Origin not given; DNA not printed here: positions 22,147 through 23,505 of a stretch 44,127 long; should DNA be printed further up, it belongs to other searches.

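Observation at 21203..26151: Self-contained carrier-protein module (ligase, ACP, dedicated AcpS, alpha/beta hydrolase, LbH acyltransferase) wrapped around a MIPS homologue inside a glycan locus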

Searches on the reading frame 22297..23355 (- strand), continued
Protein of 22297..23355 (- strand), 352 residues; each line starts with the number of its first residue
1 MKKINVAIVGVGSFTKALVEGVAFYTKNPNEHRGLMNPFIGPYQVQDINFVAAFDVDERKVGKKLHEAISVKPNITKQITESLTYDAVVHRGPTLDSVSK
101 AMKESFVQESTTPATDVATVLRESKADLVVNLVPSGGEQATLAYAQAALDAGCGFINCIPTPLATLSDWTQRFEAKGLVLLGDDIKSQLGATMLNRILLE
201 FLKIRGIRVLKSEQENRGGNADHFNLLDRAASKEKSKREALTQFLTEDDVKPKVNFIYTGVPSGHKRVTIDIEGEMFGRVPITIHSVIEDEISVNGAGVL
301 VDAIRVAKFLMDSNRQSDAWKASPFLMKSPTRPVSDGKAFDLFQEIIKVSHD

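Call 21: find_encoding_contigs(protein=P0022, flank=10000, max_places=1)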
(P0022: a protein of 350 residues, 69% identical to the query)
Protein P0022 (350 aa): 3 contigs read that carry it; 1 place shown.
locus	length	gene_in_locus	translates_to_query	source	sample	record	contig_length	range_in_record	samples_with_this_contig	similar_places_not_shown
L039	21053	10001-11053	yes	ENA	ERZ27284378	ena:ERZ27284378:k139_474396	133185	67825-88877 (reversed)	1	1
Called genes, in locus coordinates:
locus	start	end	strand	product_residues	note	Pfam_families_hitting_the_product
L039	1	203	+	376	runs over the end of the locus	PF01073:3Beta_HSD, PF01370:Epimerase, PF02719:Polysacc_synt_2 (weak), PF05368:NmrA (weak), PF16363:GDP_Man_Dehyd, PF07993:NAD_binding_4, PF01370:Epimerase, PF16363:GDP_Man_Dehyd, +2 more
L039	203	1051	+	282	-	PF00106:adh_short, PF08659:KR (weak), PF23441:SDR (weak), PF13561:adh_short_C2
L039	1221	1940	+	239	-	PF00923:TAL_FSA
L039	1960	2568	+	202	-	PF13580:SIS_2 (weak)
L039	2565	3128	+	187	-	PF13242:Hydrolase_like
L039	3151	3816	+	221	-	PF00483:NTP_transferase, PF12804:NTP_transf_3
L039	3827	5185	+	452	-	-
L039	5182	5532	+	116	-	PF01648:ACPS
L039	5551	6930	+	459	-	PF04464:Glyphos_transf (weak)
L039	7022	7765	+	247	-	-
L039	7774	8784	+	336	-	PF27889:PLP_IMCC1989, PF01041:DegT_DnrJ_EryC1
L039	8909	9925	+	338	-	PF01041:DegT_DnrJ_EryC1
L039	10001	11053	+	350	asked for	PF01658:Inos-1-P_synth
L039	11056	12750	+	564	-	PF00501:AMP-binding, PF13193:AMP-binding_C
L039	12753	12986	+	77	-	-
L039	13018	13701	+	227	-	PF13489:Methyltransf_23, PF08241:Methyltransf_11, PF08242:Methyltransf_12 (weak), PF13649:Methyltransf_25 (weak)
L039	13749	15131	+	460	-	PF04464:Glyphos_transf (faint)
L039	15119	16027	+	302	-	PF01522:Polysacc_deac_1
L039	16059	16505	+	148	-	PF13673:Acetyltransf_10, PF00583:Acetyltransf_1, PF13508:Acetyltransf_7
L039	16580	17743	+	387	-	PF02350:Epimerase_2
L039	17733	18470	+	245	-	PF02348:CTP_transf_3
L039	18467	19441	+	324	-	PF00389:2-Hacid_dh, PF02826:2-Hacid_dh_C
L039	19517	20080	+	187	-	-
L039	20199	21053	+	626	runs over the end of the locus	-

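Call 22: find_encoding_contigs(protein=P0002, flank=10000, max_places=1)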
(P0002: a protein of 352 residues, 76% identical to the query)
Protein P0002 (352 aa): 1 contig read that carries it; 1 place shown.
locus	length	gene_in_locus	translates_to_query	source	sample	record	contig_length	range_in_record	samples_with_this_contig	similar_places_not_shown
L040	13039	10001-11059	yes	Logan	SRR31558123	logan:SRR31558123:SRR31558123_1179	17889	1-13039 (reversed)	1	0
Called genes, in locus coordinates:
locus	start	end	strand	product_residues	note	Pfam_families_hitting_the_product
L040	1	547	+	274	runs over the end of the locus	PF05050:Methyltransf_21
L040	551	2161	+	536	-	-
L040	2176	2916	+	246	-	PF00535:Glycos_transf_2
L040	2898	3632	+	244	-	PF13489:Methyltransf_23, PF07021:MetW (weak), PF13847:Methyltransf_31, PF08241:Methyltransf_11, PF08242:Methyltransf_12, PF13649:Methyltransf_25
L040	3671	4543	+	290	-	PF01370:Epimerase, PF04321:RmlD_sub_bind, PF16363:GDP_Man_Dehyd (faint)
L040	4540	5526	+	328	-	PF00535:Glycos_transf_2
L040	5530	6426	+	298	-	PF05050:Methyltransf_21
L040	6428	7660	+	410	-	-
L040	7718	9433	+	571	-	PF00501:AMP-binding, PF13193:AMP-binding_C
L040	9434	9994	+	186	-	PF00561:Abhydrolase_1 (weak), PF06821:Ser_hydrolase, PF12697:Abhydrolase_6 (weak)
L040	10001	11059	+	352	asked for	PF01658:Inos-1-P_synth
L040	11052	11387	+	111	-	PF01648:ACPS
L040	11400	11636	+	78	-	PF00550:PP-binding (weak)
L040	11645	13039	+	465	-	?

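Call 23: find_encoding_contigs(protein=P0012, flank=10000, max_places=1)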
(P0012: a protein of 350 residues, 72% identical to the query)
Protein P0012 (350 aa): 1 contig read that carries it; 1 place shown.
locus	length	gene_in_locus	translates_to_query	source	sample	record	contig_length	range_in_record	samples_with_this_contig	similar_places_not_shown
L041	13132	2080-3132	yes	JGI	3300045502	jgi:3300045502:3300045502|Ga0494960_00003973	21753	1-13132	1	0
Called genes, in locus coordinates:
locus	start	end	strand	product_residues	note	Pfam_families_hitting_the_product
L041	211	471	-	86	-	-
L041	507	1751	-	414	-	PF00155:Aminotran_1_2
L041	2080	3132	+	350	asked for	PF01658:Inos-1-P_synth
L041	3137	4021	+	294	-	PF01636:APH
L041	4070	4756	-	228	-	PF02585:PIG-L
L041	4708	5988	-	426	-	PF08323:Glyco_transf_5 (faint), PF00534:Glycos_transf_1, PF13692:Glyco_trans_1_4 (weak)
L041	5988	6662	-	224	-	PF00535:Glycos_transf_2, PF13641:Glyco_tranf_2_3 (weak)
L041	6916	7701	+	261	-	PF00657:Lipase_GDSL, PF13472:Lipase_GDSL_2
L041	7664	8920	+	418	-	PF01757:Acyl_transf_3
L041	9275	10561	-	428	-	PF02875:Mur_ligase_C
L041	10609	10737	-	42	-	-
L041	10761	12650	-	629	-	PF03717:PBP_dimer, PF00905:Transpeptidase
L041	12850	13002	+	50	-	-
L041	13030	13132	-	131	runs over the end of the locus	-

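Call 45: search_protein_families(library=pfam, proteins=[L002:11271-12248:+, L002:3943-5688:+, L040:11645-13039:+, L040:6428-7660:+, L039:7022-7765:+], max_evalue=1)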
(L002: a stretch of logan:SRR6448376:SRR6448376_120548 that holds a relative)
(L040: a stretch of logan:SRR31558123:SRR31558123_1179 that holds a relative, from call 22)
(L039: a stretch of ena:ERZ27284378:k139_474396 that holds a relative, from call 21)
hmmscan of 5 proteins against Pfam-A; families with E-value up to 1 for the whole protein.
L002:11271-12248:+ (325 aa): 0 families

L002:3943-5688:+ (581 aa): 0 families

L040:11645-13039:+ (465 aa): 2 families
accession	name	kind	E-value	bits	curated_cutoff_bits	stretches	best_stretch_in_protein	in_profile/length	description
PF03062.24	MBOAT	-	1.3e-22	81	27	1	152-353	84-303/337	MBOAT, membrane-bound O-acyltransferase family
PF13813.11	MBOAT_2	-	4e-05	24.3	25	1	264-327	4-67/85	Membrane bound O-acyl transferase family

L040:6428-7660:+ (410 aa): 3 families
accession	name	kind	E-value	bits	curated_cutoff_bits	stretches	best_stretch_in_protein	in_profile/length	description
PF00534.26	Glycos_transf_1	-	7e-05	22.9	26.4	1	247-333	36-125/172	Glycosyl transferases group 1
PF13692.12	Glyco_trans_1_4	-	0.022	15.5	27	1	246-332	22-108/142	Glycosyl transferases group 1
PF13303.11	PTS_EIIC_2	-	0.33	10.4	28.9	1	126-163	211-248/327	Phosphotransferase system, EIIC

L039:7022-7765:+ (247 aa): 2 families
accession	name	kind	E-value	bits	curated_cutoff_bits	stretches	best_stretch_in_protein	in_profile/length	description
PF13480.13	Acetyltransf_6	-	0.072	13.7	22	1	77-198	4-136/143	Acetyltransferase (GNAT) domain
PF21106.3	YtxK_like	-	0.12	13.1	24.3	1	20-50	38-69/81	YtxK N-terminal helical domain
